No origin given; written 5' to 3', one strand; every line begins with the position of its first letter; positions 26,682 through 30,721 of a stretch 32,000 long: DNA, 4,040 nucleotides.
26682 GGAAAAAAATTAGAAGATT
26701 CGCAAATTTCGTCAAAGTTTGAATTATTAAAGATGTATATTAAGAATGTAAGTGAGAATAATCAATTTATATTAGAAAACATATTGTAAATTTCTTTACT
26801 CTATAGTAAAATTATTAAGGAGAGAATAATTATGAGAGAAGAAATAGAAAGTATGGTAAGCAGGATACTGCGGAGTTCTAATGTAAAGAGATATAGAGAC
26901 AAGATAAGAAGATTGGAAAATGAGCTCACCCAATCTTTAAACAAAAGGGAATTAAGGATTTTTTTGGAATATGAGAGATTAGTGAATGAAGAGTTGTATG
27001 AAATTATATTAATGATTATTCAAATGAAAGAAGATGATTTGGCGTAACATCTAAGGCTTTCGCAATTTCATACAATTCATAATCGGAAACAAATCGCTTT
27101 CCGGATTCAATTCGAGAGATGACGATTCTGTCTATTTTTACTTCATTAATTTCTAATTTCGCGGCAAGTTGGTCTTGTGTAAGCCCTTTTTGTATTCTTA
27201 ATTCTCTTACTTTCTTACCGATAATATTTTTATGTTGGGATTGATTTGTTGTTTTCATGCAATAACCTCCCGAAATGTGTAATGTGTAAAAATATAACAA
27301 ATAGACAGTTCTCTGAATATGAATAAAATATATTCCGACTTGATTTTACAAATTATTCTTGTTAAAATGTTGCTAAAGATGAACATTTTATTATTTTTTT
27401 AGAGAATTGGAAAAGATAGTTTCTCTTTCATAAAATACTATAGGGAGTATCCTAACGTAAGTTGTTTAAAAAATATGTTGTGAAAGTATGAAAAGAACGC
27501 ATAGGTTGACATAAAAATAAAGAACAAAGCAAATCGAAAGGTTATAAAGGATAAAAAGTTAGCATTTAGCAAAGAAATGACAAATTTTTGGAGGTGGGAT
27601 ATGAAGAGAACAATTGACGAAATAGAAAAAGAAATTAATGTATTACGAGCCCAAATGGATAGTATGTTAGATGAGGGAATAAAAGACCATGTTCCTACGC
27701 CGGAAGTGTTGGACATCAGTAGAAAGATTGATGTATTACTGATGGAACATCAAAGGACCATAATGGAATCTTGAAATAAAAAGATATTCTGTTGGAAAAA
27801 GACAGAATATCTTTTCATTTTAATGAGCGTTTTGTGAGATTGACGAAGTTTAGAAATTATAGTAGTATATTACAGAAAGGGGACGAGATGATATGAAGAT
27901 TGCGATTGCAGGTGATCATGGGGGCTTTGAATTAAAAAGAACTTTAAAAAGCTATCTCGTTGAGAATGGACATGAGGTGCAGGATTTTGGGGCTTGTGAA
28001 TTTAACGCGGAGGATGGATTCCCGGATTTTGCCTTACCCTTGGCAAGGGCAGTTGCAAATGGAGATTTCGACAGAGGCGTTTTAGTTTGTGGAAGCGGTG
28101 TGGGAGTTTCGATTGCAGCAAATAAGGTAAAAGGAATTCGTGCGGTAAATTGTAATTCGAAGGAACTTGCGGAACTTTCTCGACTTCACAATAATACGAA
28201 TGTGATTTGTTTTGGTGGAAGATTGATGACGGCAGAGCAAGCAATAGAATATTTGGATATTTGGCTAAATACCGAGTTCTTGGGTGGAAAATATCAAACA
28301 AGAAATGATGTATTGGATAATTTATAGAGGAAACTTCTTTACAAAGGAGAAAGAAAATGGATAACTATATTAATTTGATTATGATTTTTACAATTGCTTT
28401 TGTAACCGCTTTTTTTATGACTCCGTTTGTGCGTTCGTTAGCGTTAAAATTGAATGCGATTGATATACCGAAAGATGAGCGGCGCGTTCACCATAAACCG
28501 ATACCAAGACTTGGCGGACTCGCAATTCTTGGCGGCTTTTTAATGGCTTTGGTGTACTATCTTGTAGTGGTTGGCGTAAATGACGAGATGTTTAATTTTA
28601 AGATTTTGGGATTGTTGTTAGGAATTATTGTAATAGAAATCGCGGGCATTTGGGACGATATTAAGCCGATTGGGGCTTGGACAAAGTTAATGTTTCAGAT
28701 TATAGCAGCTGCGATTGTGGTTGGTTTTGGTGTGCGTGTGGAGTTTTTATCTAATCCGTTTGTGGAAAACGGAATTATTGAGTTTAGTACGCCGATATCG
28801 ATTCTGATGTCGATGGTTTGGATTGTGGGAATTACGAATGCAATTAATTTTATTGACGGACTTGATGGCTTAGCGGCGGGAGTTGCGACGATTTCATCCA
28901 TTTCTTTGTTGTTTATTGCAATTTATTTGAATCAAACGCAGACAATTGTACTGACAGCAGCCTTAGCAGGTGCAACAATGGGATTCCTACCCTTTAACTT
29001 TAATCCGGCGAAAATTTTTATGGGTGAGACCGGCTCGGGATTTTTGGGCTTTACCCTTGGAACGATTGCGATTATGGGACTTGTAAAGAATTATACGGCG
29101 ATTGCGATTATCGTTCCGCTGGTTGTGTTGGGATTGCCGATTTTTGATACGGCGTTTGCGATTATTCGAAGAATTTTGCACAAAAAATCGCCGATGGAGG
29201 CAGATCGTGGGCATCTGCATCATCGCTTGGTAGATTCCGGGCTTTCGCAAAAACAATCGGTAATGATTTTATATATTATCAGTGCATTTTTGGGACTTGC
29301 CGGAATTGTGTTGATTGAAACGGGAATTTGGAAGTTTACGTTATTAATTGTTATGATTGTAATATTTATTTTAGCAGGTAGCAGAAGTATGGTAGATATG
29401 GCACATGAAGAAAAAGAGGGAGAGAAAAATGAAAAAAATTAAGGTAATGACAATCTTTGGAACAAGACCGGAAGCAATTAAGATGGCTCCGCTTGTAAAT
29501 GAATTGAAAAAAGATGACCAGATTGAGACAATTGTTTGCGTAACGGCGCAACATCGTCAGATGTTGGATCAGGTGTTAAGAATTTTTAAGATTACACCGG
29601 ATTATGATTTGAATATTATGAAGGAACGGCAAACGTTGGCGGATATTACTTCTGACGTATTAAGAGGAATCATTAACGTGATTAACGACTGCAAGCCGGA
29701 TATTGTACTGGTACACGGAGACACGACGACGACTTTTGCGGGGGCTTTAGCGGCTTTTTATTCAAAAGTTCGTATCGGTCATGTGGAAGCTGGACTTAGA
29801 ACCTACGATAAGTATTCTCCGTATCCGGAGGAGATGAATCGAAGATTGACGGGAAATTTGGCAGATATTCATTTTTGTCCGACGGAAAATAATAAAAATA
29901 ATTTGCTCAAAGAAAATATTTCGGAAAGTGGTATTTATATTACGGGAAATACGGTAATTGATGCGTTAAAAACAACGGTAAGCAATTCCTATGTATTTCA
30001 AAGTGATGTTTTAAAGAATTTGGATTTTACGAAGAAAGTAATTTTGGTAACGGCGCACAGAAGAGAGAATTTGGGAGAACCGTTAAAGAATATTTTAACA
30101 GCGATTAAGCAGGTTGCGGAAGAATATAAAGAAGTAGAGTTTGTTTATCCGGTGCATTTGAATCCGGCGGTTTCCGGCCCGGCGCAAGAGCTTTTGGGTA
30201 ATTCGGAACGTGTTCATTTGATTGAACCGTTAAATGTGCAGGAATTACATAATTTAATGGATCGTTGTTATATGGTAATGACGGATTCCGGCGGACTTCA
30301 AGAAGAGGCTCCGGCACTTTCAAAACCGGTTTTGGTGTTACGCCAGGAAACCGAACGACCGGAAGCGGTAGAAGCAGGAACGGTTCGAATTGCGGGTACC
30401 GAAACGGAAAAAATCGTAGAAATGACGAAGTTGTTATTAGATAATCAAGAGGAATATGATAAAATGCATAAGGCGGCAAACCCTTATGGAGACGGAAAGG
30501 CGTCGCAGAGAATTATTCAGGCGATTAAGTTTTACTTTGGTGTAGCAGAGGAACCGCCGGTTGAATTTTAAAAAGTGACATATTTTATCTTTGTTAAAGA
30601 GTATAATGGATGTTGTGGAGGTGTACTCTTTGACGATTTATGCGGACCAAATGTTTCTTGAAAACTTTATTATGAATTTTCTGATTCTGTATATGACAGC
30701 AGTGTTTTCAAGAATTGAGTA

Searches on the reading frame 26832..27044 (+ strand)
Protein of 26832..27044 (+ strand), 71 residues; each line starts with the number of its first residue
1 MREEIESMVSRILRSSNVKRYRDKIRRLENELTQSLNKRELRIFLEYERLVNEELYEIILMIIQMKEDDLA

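Call 82: search_protein_families(library=pfam, proteins=[window:26832-27044:+], max_evalue=1)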
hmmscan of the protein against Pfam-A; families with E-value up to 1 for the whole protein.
window:26832-27044:+ (71 aa): 2 families
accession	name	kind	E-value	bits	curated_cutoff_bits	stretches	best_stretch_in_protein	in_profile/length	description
PF04508.17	Pox_A_type_inc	-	0.019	15.3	21.4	1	18-33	3-18/23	Viral A-type inclusion protein repeat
PF20648.2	DUF6809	-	0.033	15.4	27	1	10-53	18-61/85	Family of unknown function (DUF6809)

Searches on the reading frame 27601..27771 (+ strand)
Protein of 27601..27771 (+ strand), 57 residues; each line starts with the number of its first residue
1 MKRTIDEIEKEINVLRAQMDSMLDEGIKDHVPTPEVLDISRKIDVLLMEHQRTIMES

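Call 82: search_protein_families(library=pfam, proteins=[window:27601-27771:+], max_evalue=1)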
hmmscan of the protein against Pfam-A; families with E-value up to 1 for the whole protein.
window:27601-27771:+ (57 aa): 4 families
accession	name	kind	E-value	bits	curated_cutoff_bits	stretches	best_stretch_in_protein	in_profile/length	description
PF09388.15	SpoOE-like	-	2.1e-05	24.8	23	1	8-51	1-41/42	Spo0E like sporulation regulatory protein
PF12277.13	DUF3618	-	0.014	16.1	24.9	1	3-25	2-24/47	Protein of unknown function (DUF3618)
PF14063.11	DUF4254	-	0.088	13.1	27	1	1-34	34-67/144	Protein of unknown function (DUF4254)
PF19551.4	DUF6074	-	0.1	13.3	27.2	1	14-52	39-77/83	Family of unknown function (DUF6074)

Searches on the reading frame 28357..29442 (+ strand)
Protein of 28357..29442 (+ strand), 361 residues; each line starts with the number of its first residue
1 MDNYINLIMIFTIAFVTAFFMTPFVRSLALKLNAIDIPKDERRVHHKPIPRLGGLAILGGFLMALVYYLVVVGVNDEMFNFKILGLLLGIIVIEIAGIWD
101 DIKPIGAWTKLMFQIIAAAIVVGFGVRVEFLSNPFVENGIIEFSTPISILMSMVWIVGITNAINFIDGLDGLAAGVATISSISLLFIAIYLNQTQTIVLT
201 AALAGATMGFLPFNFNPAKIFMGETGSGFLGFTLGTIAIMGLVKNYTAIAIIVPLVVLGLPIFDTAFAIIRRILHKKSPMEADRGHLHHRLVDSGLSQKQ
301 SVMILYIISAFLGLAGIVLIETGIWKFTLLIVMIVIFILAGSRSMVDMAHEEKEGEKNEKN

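Call 68: find_encoding_contigs(protein=window:28357-29442:+, flank=10000, max_places=1)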
Protein window:28357-29442:+ (361 aa): 5 contigs read that carry it; 1 place shown.
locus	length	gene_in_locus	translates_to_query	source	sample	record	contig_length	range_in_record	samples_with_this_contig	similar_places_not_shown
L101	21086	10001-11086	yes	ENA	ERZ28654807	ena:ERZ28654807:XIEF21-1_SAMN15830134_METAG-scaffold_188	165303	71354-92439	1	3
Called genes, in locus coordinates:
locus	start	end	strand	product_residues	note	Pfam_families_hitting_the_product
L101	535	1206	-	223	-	PF02223:Thymidylate_kin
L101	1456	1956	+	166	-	PF03885:DUF327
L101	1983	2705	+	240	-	PF13177:DNA_pol3_delta2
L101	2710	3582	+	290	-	PF04468:PSP1, PF28472:PSP1_3rd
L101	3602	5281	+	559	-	-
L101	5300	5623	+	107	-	PF00085:Thioredoxin, PF00578:AhpC-TSA (weak), PF13098:Thioredoxin_2 (weak), PF13905:Thioredoxin_8 (faint)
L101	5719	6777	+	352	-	PF03033:Glyco_transf_28, PF04101:Glyco_tran_28_C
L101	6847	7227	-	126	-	PF04020:Phage_holin_4_2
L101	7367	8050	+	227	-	PF04239:DUF421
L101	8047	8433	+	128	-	PF14276:DUF4363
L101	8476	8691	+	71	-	-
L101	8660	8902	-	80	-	PF13560:HTH_31, PF12844:HTH_19, PF01381:HTH_3, PF13443:HTH_26 (faint)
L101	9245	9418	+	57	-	-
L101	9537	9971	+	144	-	PF02502:LacAB_rpiB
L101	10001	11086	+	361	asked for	PF00953:Glycos_transf_4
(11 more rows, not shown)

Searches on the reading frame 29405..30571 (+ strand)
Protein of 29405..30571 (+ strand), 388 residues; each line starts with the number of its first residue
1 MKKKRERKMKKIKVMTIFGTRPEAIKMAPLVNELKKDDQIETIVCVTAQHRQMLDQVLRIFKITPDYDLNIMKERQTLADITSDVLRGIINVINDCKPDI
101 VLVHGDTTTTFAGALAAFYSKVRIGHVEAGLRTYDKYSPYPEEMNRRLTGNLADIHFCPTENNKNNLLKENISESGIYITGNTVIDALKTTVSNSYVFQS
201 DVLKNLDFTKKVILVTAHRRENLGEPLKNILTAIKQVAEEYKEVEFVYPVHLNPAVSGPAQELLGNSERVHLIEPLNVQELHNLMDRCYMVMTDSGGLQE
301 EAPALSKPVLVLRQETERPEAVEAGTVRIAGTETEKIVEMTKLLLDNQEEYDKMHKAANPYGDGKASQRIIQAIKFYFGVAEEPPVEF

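Call 67: find_encoding_contigs(protein=window:29405-30571:+, flank=10000, max_places=2)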
Protein window:29405-30571:+ (388 aa): no gene with exactly this product is on record in the collection.
